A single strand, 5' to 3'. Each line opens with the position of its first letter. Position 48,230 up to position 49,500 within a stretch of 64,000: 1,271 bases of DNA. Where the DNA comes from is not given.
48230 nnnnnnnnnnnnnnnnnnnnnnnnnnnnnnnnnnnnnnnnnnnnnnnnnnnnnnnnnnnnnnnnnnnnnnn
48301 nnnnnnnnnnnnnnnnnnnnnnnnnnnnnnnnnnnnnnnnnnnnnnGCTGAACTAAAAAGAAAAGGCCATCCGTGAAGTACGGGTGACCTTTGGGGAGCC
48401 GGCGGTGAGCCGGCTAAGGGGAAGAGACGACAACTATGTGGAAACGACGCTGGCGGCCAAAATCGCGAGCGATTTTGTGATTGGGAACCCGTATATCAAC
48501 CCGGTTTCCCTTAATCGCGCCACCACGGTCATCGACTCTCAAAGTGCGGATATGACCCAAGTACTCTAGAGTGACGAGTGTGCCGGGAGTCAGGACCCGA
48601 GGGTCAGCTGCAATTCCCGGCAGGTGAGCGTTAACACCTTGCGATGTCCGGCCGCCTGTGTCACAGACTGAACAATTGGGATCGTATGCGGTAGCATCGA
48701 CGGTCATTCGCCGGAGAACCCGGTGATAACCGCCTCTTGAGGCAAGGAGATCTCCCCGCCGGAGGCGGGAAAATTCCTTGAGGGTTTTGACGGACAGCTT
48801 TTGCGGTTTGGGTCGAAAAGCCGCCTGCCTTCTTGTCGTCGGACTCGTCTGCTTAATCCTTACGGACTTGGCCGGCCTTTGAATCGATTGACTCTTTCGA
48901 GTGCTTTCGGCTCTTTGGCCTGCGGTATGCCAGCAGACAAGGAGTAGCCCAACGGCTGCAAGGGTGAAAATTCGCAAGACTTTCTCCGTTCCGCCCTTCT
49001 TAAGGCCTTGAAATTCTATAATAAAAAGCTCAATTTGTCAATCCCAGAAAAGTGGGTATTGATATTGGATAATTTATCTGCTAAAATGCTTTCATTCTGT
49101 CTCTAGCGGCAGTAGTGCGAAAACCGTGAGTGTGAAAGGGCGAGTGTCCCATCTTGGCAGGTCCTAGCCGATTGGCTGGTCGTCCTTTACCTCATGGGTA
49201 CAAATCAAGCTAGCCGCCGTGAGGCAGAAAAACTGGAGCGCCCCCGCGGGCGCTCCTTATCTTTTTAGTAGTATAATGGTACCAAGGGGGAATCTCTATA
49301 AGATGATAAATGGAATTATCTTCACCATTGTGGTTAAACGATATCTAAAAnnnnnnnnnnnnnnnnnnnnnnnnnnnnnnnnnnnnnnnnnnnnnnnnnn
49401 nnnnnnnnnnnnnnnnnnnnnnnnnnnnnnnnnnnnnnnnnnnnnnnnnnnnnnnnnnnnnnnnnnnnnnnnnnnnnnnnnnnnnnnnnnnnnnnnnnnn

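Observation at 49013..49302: Promoter, structured ~175-nt RNA and strong terminator immediately upstream of a class A beta-lactamase-like gene, divergent from a 3D-domain cell-wall protein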

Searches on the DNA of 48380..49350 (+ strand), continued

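Call 69: search_with_rna_model(model_id=R1, sources=[L013, L014, L015, L016, L017, L018, L019, L020, L021, L022, L023, L024, L025, L026, L027, L028, L029, L030, L031, L032, L033, L034, L035, L036, L037, L038, L039, L040, L041, L042, L043, L044, L045, L046, L047, L048, L049, L050, L051, L052, L053, L054, L055, L056, L057, L058, L059, L060, L061, L062, L063, L064, L065, L066, L067, L068, L069, L070, L071, L072, L073, L074, L075, L076, L077, L078, L079, L080, L081, L082, L083, L084, L085, L086, L087, L088, L089, L090, L091, L092], max_evalue=10, show_alignments=3)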
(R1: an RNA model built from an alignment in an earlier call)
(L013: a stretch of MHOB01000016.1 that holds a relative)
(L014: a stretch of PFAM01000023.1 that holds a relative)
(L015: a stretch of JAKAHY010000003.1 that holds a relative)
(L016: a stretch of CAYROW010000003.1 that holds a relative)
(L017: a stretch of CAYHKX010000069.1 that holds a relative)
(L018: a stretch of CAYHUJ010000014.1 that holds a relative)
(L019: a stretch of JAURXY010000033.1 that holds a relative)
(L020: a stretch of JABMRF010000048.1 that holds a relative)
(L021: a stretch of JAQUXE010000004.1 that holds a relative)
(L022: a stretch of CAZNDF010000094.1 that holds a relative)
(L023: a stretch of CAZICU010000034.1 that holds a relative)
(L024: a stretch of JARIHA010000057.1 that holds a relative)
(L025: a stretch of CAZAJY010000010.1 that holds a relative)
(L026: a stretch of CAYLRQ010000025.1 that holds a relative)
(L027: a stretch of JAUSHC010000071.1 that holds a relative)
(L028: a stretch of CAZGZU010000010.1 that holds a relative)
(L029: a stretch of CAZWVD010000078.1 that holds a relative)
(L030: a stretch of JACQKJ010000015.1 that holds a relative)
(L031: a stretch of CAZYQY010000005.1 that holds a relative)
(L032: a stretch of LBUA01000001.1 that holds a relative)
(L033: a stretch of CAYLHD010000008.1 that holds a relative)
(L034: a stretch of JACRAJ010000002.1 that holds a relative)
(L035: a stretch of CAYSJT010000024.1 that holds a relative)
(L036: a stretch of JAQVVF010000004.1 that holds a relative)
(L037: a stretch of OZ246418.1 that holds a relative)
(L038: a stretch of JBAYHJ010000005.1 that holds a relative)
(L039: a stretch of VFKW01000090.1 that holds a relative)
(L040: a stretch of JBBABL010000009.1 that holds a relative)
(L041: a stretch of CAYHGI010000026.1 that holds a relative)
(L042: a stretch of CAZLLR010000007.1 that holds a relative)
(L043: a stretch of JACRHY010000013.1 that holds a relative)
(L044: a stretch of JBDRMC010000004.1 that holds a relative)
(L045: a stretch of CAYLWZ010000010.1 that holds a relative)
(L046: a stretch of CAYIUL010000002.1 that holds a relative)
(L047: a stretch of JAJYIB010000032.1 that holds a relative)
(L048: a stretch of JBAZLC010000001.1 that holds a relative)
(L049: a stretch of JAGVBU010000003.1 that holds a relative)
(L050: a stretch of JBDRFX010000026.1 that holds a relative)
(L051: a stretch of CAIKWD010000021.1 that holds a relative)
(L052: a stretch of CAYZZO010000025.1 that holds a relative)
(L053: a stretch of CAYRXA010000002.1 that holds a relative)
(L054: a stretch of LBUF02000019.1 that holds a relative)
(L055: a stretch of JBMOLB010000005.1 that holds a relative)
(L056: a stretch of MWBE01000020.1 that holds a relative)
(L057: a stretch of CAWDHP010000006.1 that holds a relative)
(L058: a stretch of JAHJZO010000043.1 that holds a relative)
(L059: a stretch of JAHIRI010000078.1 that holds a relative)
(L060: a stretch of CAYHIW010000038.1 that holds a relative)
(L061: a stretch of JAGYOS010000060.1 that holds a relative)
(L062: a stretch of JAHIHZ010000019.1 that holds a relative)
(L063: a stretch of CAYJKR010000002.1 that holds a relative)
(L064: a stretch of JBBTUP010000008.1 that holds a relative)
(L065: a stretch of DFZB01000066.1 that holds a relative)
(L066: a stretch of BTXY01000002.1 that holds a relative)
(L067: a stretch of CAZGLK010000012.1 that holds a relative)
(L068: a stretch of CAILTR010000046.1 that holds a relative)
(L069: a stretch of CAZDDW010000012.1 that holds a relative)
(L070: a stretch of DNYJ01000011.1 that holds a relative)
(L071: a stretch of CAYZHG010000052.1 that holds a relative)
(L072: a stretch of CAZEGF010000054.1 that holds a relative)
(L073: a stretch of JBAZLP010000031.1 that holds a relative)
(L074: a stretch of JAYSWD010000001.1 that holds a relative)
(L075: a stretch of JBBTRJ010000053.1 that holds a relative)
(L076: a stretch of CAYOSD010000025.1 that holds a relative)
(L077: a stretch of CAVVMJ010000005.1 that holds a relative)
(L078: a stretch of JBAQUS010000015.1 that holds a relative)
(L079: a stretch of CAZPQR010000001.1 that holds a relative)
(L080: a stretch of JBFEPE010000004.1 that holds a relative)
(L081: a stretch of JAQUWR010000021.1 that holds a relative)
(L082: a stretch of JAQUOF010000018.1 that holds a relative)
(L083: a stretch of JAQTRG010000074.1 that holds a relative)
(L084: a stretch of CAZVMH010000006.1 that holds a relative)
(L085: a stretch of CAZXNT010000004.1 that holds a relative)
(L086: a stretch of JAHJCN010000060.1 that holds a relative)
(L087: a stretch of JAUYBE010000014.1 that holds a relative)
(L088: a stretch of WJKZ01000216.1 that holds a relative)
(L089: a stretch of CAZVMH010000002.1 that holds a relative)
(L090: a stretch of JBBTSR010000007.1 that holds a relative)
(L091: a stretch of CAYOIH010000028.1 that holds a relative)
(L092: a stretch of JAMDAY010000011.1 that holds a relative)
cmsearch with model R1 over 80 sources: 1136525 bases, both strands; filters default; matches with E-value up to 10: 0.
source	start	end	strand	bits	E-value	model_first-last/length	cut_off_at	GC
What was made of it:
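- On Repeated palindromic element / MITE: There are none in 1.14 Mb of related loci (call 69).
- Closest known: 6S RNA. Different: No conservation in other Patescibacteria (call 69).
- A single-sequence covariance model found nothing in 1.14 Mb from 80 other Patescibacteria (call 69).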

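Call 73: search_with_rna_model(model_id=R1, source=L093, max_evalue=10, filters=off, show_alignments=2)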
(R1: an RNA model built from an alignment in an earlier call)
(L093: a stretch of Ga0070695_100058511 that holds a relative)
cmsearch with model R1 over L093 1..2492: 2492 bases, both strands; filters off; matches with E-value up to 10: 18.
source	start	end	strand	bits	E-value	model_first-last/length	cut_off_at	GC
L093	2040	2178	+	14.4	0.0041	1-141/141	no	0.63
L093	713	748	-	7.4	0.39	1-141/141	no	0.67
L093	2315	2367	+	6.5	0.72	1-141/141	no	0.72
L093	1708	1785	-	6.4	0.77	1-141/141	no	0.54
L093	2076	2138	-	6.2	0.84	1-141/141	no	0.62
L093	2323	2364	-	5.7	1.1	1-141/141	no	0.74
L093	1212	1235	+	4.7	2.2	1-141/141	no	0.54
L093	692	728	+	4.6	2.4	1-141/141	no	0.65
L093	1900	1954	-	4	3.5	1-141/141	no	0.64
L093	425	486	+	4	3.6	1-141/141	no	0.61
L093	1712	1794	+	3.8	4.1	1-141/141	no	0.54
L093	1414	1439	-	3.7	4.3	1-141/141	no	0.62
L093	2188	2265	-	3.7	4.4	1-141/141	no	0.74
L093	141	179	-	3.7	4.4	1-141/141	no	0.38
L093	993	1045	+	3.2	6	1-141/141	no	0.49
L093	427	446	-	2.6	9.1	1-141/141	no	0.5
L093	1508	1594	-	2.5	9.4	1-141/141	no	0.57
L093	170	217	+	2.4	9.9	1-141/141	no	0.31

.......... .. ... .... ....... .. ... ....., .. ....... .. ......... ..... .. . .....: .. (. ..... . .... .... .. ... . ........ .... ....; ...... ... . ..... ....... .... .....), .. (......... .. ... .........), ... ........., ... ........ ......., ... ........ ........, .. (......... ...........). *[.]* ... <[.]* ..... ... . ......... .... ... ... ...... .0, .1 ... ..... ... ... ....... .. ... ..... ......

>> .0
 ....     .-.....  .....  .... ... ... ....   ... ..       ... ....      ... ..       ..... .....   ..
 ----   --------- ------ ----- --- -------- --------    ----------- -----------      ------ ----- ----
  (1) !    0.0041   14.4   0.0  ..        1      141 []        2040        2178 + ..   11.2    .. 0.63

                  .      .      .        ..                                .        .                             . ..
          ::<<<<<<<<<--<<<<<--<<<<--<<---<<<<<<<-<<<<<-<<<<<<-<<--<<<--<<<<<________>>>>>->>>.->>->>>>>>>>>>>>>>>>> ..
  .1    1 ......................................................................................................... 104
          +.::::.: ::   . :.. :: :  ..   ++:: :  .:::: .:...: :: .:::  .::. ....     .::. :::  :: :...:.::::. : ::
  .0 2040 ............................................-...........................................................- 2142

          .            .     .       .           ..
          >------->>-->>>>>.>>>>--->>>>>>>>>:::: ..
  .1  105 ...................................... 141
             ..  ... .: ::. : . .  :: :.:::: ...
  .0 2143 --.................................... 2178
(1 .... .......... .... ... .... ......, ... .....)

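Call 90: search_rna_families(source=window, start=49090, end=49234, threshold=evalue, max_evalue=10, show_alignments=4)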
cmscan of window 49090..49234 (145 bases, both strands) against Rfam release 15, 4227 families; matches with E-value up to 10: 0.
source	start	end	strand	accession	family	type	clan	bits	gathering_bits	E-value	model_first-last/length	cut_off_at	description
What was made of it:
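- On Any Rfam 15 family (4227 covariance models): There is nothing at E<=10 on the rod alone (call 90).
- No score for 6S or related models even at E<=10 on 145 nt (call 90).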

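Call 98: search_with_rna_model(model_id=R1, sources=[L094, L097, L003, L005], max_evalue=1, filters=off)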
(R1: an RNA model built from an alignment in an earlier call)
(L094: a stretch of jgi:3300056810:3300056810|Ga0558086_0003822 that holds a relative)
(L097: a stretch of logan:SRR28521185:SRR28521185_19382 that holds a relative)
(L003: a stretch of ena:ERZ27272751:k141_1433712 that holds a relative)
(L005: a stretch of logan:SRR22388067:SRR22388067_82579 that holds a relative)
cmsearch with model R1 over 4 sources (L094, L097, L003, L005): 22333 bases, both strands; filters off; matches with E-value up to 1: 1.
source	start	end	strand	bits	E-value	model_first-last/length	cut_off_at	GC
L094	1842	1913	+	9.4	0.97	1-141/141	no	0.62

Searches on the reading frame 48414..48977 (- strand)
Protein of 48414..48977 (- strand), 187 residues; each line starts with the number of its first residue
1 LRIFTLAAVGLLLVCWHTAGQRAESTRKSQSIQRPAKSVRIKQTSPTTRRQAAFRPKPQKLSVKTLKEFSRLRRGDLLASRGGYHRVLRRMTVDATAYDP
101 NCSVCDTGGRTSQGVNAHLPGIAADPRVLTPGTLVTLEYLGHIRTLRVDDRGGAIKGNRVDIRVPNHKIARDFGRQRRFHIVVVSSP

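Call 10: search_protein_families(library=pfam, proteins=[window:48414-48977:-], max_evalue=0.01)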
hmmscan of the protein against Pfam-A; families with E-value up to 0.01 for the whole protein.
window:48414-48977:- (187 aa): 1 family
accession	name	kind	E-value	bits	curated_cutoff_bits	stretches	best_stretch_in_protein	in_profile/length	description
PF06725.17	3D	-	6.2e-10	39.6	23.8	1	122-178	3-64/72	3D domain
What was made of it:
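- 48414..48977 (-): 3D-domain secreted protein gene (187 aa, TTG start, SD GGAG about 10 nt upstream). Pfam 3D 6.2e-10 (call 10).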

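Call 18: find_homologous_proteins(query=window:48414-48977:-)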
Query window:48414-48977:- (187 aa): 4 proteins with E <= 0.001 among 392 candidates.
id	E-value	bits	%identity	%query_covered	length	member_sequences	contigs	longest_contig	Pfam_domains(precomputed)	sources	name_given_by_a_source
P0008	5.5e-6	44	39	58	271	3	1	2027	PF03990.21,PF07501.18,PF06725.18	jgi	jgi:3D (Asp-Asp-Asp) domain-containing protein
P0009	2.4e-4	39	37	54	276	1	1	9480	PF03990.21,PF07501.18,PF06725.18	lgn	-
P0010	2.7e-4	39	41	45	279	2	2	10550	PF03990.21,PF07501.18,PF06725.18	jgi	-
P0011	4.5e-4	38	36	53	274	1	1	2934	PF03990.21,PF07501.18,PF06725.18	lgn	-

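Call 36: search_protein_families(library=phrogs, proteins=[window:48414-48977:-], max_evalue=0.01)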
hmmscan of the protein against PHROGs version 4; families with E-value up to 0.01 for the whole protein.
window:48414-48977:- (187 aa): 8 families
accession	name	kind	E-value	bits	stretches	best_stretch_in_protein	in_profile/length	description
phrog_22529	-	unknown function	2.9e-14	54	1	91-182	52-145/148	-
phrog_2307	-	other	3.9e-14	53.9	1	89-177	112-205/212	L-alanyl-D-glutamate peptidase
phrog_6631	-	unknown function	1.2e-13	52.1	1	89-176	150-243/251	-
phrog_20590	-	other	5.5e-12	46.7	1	89-176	150-236/242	peptidase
phrog_18207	-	unknown function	2.3e-10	41.7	1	65-176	117-234/240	-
phrog_27183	-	unknown function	2.5e-05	25.2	1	92-177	97-189/196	-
phrog_25245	-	unknown function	0.00019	22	1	104-175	94-164/178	-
phrog_36429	-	unknown function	0.00021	20.1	1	71-177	252-359/1159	-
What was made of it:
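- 48414..48977 (-): PHROG 3D/peptidase families ~1e-14 (call 36).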

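Call 37: search_protein_families(library=ncbifam, proteins=[window:48414-48977:-], max_evalue=0.01)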
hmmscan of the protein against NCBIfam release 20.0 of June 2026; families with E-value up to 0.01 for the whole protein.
window:48414-48977:- (187 aa): 5 families
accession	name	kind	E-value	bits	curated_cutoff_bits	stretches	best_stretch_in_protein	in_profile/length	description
NF040675.1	wall_bind_EntD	exception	4.1e-08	32.8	590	1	89-176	211-302/310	cell wall-binding protein EntD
NF040670.1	wall_bind_EntA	exception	4.4e-07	29.6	560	1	89-176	191-283/291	cell wall-binding protein EntA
NF040676.1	wall_bind_EntB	exception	2.3e-06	26.4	780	1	85-176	388-483/490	cell wall-binding protein EntB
NF040677.1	wall_bind_EntC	exception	4e-05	22.6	770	1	116-176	357-414/422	cell wall-binding protein EntC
NF058633.1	StatPhSurvSpsC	equivalog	0.0049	16.5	280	1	121-164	131-171/223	stationary phase survival protein SpsC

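Call 38: search_protein_representatives(protein=window:48414-48977:-)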
Query: 187 residues. Proteins with E-value up to 0.001 (for the whole library): 2087; up to 1e-10: 26; up to 1e-30: 1. The best 150 are listed.
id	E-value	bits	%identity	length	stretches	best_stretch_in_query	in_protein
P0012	4.7e-58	212.2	100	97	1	91-187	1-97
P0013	4.6e-24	101.5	40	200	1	32-185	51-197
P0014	1.0e-19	87.3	35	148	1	61-184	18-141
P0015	7.6e-17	78.0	45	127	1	82-187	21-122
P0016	5.3e-16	75.2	52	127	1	85-177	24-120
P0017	1.4e-14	70.6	37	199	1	26-177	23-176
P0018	9.0e-13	64.7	42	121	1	88-179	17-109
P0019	9.7e-13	64.6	45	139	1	87-177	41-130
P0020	1.6e-12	63.9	42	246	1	54-169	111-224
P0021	1.8e-12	63.8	44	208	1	92-176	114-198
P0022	1.9e-12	63.6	36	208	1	23-183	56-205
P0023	2.6e-12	63.2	42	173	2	54-185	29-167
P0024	3.8e-12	62.7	46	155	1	91-177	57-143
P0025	4.8e-12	62.3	40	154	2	82-177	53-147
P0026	4.9e-12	62.3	40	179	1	35-183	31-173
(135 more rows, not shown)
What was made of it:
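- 48414..48977 (-): The nearest non-self relative among 1.8 billion representatives has 40% identity (call 38).
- Tried and rejected: An exhaustive protein search found the nearest relatives at 35-45% identity (call 38).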

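Call 39: find_encoding_contigs(protein=P0013, flank=3000)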
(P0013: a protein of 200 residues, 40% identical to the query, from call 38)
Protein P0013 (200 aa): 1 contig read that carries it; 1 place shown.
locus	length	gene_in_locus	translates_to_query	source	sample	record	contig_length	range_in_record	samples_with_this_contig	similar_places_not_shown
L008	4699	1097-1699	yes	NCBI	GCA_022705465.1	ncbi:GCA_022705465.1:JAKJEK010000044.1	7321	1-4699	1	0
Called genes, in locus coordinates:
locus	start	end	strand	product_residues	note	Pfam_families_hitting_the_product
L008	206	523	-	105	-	-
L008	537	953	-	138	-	-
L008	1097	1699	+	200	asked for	PF06725:3D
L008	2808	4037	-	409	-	PF02812:ELFV_dehydrog_N, PF00208:ELFV_dehydrog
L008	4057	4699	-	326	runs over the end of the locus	PF00890:FAD_binding_2 (faint), PF01266:DAO (faint), PF01946:Thi4 (faint), PF03486:HI0933_like (faint), PF07992:Pyr_redox_2, PF13738:Pyr_redox_3, PF00070:Pyr_redox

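Call 51: find_encoding_contigs(protein=P0014, flank=4000, max_places=4)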
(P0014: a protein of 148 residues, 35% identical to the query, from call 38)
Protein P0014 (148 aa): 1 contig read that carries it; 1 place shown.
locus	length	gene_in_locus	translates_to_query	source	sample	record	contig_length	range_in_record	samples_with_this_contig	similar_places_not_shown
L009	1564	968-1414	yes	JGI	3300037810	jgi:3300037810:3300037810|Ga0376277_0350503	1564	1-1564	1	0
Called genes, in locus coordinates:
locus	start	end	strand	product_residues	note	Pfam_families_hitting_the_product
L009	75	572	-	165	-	-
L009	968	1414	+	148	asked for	PF06725:3D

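Call 52: find_encoding_contigs(protein=P0015, flank=4000, max_places=4)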
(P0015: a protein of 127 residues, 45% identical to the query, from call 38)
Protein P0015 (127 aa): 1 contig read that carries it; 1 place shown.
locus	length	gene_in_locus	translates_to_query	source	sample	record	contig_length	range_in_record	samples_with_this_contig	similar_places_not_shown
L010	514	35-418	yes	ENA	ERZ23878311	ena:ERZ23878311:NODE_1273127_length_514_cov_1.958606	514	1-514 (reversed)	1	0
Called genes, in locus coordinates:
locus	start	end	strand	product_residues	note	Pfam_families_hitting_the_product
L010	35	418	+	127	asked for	PF06725:3D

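Call 53: find_encoding_contigs(protein=P0017, flank=4000, max_places=4)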
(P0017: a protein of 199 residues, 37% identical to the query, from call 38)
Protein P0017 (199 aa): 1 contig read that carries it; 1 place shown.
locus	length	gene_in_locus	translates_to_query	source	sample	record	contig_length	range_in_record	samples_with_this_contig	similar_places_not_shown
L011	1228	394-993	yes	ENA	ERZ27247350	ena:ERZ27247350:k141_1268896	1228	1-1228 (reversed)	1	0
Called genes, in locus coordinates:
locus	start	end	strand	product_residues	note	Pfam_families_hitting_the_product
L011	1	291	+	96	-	?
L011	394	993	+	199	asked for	PF06725:3D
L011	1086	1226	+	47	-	?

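Call 62: list_cluster_members(proteins=[window:48414-48977:-, P0012, P0001])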
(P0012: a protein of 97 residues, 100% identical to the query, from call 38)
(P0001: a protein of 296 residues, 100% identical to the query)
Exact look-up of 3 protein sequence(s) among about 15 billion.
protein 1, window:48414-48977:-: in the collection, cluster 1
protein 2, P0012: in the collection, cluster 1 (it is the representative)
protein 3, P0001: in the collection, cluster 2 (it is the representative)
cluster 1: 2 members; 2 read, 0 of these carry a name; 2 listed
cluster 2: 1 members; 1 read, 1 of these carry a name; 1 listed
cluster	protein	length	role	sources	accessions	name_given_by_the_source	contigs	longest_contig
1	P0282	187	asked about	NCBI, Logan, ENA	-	-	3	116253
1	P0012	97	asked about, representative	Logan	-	-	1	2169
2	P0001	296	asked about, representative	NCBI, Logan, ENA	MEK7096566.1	MAG: serine hydrolase [Patescibacteria group bacterium]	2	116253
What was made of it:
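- Tried and rejected: The word-indexed protein search missed the 3D protein's own entry (call 18), although it is in the collection (call 62).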

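Call 63: find_encoding_contigs(protein=P0012, flank=3000)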
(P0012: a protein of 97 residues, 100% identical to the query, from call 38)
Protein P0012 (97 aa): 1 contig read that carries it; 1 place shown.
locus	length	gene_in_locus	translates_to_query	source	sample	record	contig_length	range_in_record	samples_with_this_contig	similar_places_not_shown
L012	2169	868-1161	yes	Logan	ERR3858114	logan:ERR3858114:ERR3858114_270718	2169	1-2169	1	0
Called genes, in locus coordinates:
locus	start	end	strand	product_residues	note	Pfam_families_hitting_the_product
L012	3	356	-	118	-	?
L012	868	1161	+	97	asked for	PF06725:3D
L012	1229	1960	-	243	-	PF12705:PDDEXK_1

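Call 67: find_related_loci(query=window:48414-48977:-, collection=viral_contigs, flank=3000)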
Query window:48414-48977:- (187 aa) in viral_contigs; peptide patterns used: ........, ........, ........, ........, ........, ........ (x = any residue, [..] = any of these).
13 stretches matched a pattern, but none encodes a relative of the query by tblastn (E <= 1e-3).
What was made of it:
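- Tried and rejected: The viral collection holds no relative of the 3D protein (call 67).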

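Call 99: search_dna_similar(query=window:48414-48977:-, collection=phages, mode=protein, max_evalue=0.001, max_rows=8)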
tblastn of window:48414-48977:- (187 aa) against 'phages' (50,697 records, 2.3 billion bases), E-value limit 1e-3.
Records with a match: 296; places in all: 296; records where one place covers at least 80% of the query: 12.
Best place of each record, by identity: <60% 296.
By first word of the organism name: Bacillus 284; Listeria 4; Geobacillus 3; Phage 1; Xanthomonas 1; Moorella 1; Exiguobacterium 1; Alicyclobacillus 1.
By host as written in the record: Bacillus subtilis 31; Bacillus cereus 27; Bacillus subtilis BEST7003 24; - 21; Bacillus thuringiensis subsp. kurstaki 20; Bacillus anthracis Sterne 12; Bacillus thuringiensis kurstaki 11; Bacillus thuringiensis subspecies kurstaki 9; and 71 more.
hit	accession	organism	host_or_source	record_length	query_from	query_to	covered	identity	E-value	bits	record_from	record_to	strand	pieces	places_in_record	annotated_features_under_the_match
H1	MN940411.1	Phage f2b1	Staphylococcus aureus ZH 2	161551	40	185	78%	34.4%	3e-12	70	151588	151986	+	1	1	hypothetical protein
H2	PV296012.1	Bacillus phage 0524phi7-1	Bacillus thuringiensis BtSerwer7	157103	17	177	86%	29.9%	6e-8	57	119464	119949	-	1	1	stationary phase survival protein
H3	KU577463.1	Bacillus phage Deep Blue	Bacillus cereus BtB2-4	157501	27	177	81%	30.4%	2e-9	62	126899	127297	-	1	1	L-alanoyl-D-glutamate peptidase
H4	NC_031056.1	Bacillus phage Deep Blue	Bacillus cereus BtB2-4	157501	27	177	81%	30.4%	2e-9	62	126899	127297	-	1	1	L-alanyl-D-glutamate peptidase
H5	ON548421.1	Bacillus phage vB_BanS-Thrax5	Bacillus anthracis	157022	22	176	83%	29.5%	3e-8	58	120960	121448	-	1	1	3D domain family protein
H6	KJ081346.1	Bacillus phage BCP8-2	Bacillus cereus JCM 2152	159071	27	177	81%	29.8%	5e-9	61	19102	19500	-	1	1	putative L-alanoyl-D-glutamate peptidase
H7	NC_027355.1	Bacillus phage BCP8-2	Bacillus cereus JCM 2152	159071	27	177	81%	29.8%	5e-9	61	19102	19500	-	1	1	L-alanyl-D-glutamate peptidase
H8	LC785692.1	Bacillus phage CM1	Bacilus cereus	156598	27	177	81%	29.2%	1e-9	62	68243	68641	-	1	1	L-alanyl-D-glutamate peptidase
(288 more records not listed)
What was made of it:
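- Tried and rejected: GenBank phages hold only relatives at <=34% identity (call 99).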
